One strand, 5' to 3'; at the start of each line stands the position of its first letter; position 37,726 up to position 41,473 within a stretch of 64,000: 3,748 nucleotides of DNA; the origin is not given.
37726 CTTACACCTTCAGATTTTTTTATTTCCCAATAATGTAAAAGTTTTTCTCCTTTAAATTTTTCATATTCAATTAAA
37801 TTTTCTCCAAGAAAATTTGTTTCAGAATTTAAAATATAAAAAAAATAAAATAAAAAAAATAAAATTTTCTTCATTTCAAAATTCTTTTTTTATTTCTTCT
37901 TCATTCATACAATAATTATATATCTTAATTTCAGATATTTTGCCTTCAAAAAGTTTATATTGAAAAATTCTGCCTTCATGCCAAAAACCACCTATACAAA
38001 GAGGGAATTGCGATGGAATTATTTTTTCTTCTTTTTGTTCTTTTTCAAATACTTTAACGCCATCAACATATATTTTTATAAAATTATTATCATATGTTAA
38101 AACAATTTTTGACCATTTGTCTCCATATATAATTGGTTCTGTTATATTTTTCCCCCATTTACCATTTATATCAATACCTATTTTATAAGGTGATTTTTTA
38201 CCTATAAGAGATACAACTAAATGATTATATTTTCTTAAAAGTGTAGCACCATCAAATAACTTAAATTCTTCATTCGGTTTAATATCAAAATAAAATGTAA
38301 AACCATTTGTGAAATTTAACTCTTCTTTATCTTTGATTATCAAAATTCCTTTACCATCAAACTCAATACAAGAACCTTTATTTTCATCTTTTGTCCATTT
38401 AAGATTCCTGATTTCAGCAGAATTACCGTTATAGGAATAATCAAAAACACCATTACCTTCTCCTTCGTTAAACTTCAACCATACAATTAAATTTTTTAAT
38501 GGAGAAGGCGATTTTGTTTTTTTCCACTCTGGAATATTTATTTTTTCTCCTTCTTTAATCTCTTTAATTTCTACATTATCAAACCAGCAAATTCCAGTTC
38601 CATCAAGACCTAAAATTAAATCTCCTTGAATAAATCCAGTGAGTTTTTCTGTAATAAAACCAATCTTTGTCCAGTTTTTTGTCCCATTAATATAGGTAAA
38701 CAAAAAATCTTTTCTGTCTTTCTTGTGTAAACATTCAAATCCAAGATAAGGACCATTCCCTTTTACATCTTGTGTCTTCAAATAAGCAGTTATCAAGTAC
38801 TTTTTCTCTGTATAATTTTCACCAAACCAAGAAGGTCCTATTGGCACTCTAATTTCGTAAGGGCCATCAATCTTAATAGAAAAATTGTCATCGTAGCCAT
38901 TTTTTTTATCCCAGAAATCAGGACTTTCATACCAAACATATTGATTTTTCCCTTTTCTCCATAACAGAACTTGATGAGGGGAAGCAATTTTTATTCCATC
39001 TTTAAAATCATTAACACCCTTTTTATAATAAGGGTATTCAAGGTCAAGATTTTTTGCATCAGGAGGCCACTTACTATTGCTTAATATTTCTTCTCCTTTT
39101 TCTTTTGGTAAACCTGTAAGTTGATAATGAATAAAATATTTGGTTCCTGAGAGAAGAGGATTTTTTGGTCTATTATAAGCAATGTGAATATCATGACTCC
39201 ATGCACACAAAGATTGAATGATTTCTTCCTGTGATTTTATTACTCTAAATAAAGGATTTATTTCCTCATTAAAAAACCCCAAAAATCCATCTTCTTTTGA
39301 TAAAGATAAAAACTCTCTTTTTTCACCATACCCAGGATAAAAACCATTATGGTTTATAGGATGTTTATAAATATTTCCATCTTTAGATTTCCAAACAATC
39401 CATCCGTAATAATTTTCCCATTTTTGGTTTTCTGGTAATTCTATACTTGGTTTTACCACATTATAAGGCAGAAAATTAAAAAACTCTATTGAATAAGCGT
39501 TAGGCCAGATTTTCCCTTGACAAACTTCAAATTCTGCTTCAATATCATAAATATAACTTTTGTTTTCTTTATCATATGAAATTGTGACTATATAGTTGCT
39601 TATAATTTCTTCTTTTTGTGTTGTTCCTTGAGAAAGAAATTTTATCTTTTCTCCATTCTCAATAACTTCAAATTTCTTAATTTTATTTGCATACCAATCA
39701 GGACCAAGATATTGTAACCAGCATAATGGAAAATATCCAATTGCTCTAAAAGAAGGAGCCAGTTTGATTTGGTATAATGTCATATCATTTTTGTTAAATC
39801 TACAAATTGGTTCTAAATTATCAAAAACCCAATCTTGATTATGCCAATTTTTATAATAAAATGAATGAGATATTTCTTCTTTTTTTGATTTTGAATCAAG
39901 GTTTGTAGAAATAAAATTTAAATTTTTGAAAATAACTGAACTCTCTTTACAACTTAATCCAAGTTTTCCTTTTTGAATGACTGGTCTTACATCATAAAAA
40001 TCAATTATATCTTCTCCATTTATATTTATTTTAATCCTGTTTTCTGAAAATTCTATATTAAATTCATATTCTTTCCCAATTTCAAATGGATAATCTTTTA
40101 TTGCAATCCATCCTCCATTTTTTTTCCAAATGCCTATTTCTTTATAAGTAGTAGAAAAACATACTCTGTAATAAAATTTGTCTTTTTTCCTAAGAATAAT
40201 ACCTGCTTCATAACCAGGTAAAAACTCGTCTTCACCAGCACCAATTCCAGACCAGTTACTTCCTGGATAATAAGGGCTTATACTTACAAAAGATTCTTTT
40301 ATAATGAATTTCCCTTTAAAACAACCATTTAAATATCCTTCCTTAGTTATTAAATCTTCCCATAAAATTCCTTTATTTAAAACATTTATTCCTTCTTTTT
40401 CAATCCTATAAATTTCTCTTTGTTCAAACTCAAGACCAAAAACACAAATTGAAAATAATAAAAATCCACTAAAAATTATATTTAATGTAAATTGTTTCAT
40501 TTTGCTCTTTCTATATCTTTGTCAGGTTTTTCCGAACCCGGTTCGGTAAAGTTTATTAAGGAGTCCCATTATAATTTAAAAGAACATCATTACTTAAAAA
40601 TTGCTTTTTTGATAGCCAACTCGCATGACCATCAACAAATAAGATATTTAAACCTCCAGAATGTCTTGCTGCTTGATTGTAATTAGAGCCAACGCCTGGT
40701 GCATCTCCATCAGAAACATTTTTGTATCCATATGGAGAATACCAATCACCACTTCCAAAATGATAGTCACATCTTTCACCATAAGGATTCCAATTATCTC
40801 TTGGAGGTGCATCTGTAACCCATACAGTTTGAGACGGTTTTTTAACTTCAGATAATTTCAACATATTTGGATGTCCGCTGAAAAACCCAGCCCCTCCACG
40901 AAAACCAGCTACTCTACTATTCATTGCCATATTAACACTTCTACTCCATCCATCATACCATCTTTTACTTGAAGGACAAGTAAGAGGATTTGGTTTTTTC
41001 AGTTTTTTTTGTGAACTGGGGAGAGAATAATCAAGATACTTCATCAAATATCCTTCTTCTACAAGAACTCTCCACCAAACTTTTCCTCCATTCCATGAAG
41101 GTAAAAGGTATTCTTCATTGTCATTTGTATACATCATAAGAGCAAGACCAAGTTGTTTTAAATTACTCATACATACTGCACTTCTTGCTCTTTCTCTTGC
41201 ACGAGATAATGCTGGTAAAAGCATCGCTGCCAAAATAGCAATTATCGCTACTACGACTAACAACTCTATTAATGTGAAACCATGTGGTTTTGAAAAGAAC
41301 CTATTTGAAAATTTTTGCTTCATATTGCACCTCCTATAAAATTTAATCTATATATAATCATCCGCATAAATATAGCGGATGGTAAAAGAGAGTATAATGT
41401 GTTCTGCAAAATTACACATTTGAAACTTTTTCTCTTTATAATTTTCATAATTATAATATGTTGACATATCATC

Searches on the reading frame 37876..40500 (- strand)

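Call 8: search_protein_families(library=pfam, proteins=[window:37876-40500:-], max_evalue=0.0001)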
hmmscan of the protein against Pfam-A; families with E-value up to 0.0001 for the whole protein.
window:37876-40500:- (874 aa): 2 families
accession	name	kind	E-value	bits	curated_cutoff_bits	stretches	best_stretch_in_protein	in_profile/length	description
PF13385.13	Laminin_G_3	-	4.4e-13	50.1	27.6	1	723-871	10-151/151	Concanavalin A-like lectin/glucanases superfamily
PF06439.18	3keto-disac_hyd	-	4.8e-06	27.2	26.8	1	98-195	67-185/187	3-keto-disaccharide hydrolase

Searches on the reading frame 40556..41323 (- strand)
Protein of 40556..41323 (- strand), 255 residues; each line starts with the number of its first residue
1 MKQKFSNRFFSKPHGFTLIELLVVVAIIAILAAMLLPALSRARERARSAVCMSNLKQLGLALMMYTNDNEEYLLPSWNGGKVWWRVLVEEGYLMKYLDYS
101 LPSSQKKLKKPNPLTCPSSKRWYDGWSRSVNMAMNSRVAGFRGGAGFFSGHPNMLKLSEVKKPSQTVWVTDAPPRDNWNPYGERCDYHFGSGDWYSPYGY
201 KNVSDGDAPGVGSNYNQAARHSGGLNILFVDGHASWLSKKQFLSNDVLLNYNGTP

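Call 8: search_protein_families(library=pfam, proteins=[window:40556-41323:-], max_evalue=0.0001)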
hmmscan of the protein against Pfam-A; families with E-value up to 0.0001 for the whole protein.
window:40556-41323:- (255 aa): 2 families
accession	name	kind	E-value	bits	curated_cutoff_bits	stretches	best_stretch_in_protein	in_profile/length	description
PF07596.16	SBP_bac_10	-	8.2e-11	42.9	23.3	1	41-81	2-40/268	Protein of unknown function (DUF1559)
PF07963.17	N_methyl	-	3.7e-09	36.2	21.2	1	12-36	3-27/27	Prokaryotic N-terminal methylation motif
